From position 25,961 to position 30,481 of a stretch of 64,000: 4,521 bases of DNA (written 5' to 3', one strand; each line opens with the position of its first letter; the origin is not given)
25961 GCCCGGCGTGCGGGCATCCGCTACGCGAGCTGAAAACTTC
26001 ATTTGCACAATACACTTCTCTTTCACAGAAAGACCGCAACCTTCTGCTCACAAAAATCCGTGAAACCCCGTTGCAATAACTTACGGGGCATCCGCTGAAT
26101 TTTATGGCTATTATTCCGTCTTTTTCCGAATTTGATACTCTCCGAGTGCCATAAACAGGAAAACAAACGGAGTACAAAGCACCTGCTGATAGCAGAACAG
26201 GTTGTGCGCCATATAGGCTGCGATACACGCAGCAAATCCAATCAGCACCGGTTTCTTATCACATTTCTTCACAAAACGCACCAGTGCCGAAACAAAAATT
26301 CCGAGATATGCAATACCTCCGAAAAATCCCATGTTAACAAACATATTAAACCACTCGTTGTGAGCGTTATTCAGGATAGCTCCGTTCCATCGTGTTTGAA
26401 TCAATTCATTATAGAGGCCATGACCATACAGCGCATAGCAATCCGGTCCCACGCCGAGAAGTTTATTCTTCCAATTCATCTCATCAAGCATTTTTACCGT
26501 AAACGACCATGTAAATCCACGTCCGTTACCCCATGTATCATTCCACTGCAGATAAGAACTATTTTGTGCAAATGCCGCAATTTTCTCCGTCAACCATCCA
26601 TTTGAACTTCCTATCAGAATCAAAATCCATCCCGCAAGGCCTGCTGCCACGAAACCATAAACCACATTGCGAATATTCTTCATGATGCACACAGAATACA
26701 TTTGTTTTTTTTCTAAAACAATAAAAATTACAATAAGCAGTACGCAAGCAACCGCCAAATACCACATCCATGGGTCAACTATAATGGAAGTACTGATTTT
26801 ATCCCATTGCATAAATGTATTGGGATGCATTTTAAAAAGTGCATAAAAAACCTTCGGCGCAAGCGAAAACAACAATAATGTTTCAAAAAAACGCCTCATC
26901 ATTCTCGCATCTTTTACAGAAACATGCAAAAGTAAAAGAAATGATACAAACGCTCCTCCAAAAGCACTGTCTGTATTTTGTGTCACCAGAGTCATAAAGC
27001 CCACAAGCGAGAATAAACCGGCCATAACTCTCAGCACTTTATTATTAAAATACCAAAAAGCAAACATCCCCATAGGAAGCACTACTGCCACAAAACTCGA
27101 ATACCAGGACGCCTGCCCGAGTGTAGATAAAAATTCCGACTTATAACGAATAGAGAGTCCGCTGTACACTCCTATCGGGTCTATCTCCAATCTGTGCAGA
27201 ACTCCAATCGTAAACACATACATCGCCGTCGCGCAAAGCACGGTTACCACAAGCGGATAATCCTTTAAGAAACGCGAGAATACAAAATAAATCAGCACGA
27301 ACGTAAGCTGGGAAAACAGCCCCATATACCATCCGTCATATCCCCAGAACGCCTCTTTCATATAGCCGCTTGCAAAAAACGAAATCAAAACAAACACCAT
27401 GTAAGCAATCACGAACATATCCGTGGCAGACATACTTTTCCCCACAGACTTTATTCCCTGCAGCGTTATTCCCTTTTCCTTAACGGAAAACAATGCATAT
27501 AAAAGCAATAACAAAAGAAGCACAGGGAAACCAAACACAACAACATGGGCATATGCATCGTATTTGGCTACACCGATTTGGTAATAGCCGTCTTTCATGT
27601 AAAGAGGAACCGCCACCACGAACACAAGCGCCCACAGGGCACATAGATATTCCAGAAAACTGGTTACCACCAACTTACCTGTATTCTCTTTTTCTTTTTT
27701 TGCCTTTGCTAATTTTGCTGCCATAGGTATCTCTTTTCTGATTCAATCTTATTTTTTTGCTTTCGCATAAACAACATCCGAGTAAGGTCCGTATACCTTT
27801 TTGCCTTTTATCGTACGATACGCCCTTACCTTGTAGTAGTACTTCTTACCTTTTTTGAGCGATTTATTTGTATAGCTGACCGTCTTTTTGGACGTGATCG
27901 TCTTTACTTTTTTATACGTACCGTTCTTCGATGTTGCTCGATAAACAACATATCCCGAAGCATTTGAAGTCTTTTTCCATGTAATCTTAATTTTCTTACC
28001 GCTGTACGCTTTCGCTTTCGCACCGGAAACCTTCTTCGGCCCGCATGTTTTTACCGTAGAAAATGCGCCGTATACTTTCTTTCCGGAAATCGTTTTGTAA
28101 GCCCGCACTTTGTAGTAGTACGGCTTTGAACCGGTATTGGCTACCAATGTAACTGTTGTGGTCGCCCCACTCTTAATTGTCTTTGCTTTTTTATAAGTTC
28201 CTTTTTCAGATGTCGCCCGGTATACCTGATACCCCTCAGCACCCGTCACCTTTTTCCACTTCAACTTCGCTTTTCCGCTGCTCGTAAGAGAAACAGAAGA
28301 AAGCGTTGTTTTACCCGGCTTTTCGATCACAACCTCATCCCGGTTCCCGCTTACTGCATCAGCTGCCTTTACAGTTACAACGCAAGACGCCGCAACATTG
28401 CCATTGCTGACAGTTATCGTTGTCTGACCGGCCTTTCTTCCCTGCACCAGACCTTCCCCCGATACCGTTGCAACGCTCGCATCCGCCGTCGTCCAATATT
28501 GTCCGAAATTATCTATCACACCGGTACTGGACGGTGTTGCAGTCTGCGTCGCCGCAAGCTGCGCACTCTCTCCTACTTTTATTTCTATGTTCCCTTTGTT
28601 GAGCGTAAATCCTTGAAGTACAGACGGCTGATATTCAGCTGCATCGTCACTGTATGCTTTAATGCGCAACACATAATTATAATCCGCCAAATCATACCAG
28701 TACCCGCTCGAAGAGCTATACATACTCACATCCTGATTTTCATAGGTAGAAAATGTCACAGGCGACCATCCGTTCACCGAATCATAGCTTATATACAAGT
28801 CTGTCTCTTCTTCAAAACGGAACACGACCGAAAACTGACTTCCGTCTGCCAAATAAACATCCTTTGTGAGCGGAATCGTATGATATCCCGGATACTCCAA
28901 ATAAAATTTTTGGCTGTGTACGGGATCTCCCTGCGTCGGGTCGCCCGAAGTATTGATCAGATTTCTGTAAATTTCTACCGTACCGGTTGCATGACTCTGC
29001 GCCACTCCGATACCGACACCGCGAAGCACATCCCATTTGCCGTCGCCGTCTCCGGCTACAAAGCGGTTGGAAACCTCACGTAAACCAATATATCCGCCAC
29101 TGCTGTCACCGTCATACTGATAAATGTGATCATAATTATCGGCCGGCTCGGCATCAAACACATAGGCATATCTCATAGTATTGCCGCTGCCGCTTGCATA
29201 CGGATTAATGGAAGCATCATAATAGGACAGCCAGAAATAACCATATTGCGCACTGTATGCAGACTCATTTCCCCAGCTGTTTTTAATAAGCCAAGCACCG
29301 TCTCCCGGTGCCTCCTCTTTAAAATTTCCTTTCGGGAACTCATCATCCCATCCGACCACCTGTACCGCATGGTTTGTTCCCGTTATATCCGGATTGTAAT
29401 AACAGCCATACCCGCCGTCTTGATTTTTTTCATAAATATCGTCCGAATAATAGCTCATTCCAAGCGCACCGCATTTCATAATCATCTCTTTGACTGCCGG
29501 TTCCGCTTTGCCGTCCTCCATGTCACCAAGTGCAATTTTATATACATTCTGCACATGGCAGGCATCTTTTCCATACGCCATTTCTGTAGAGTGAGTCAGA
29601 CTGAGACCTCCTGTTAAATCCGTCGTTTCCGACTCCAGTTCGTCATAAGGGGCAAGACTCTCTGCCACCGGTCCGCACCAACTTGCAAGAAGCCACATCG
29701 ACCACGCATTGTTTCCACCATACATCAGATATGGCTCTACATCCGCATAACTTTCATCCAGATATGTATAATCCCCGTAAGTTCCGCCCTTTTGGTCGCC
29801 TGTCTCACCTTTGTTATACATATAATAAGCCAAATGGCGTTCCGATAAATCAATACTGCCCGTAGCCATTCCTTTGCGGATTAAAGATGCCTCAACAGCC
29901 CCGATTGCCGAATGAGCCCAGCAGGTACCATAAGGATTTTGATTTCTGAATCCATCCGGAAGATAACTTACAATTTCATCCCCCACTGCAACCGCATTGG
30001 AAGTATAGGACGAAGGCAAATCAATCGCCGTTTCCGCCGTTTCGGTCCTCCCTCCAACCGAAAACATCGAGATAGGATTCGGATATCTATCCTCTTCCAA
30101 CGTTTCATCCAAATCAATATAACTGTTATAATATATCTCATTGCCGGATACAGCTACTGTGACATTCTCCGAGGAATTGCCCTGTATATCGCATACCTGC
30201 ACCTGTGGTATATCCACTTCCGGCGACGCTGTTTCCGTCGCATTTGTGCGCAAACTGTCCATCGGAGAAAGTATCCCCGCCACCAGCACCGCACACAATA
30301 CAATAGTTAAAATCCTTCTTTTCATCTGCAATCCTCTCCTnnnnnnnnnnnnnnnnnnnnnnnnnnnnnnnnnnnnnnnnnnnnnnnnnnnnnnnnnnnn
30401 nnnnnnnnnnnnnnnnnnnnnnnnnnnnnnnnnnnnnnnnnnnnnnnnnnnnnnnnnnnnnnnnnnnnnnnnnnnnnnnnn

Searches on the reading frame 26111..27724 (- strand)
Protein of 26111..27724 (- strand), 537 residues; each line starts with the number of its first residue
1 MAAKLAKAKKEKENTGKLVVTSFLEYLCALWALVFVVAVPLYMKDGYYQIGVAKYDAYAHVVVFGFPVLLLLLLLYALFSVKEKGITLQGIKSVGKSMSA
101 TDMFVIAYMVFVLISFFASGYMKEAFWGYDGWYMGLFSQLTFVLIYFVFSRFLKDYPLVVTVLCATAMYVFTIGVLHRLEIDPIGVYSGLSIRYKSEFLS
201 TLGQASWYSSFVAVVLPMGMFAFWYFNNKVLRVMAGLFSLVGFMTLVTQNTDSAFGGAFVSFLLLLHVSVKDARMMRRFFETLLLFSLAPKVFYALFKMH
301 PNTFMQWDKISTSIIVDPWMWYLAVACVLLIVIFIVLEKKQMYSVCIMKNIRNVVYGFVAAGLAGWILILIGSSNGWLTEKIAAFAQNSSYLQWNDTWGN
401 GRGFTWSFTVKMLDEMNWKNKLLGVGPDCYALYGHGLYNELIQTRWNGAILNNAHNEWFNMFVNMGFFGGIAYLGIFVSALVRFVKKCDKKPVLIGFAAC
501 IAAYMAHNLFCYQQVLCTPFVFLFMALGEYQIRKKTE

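Call 14: search_protein_families(library=pfam, proteins=[window:26111-27724:-], max_evalue=0.001)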
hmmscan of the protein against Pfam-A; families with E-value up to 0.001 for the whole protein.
window:26111-27724:- (537 aa): 1 family
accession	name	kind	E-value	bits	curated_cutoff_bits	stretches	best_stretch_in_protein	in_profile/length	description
PF04932.20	Wzy_C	-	5.8e-10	39.6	31.7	1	323-474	20-149/149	O-Antigen ligase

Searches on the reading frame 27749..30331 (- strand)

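Call 14: search_protein_families(library=pfam, proteins=[window:27749-30331:-], max_evalue=0.001)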
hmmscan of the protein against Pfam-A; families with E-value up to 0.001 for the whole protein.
window:27749-30331:- (860 aa): 6 families
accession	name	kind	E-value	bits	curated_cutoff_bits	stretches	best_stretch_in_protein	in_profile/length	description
PF18560.7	Lectin_like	-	9.9e-11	42.5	27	1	403-561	1-156/156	Lectin like domain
PF00112.29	Peptidase_C1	-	7.9e-10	39.6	20.7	1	129-368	18-202/220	Papain family cysteine protease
PF02368.24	Big_2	-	7.2e-08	32.7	22.8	1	574-653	4-78/79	Bacterial Ig-like domain (group 2)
PF25814.1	fn3_SORL1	-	1.6e-06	28.4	27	1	769-854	6-83/90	SORL1-like, fn3 domain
PF00041.27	fn3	-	3.3e-05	24.4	25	1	769-841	4-72/84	Fibronectin type III domain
PF21910.2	GH85_C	-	0.00016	22.5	27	0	684-709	15-40/95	GH85 endohexosaminidases, C-terminal domain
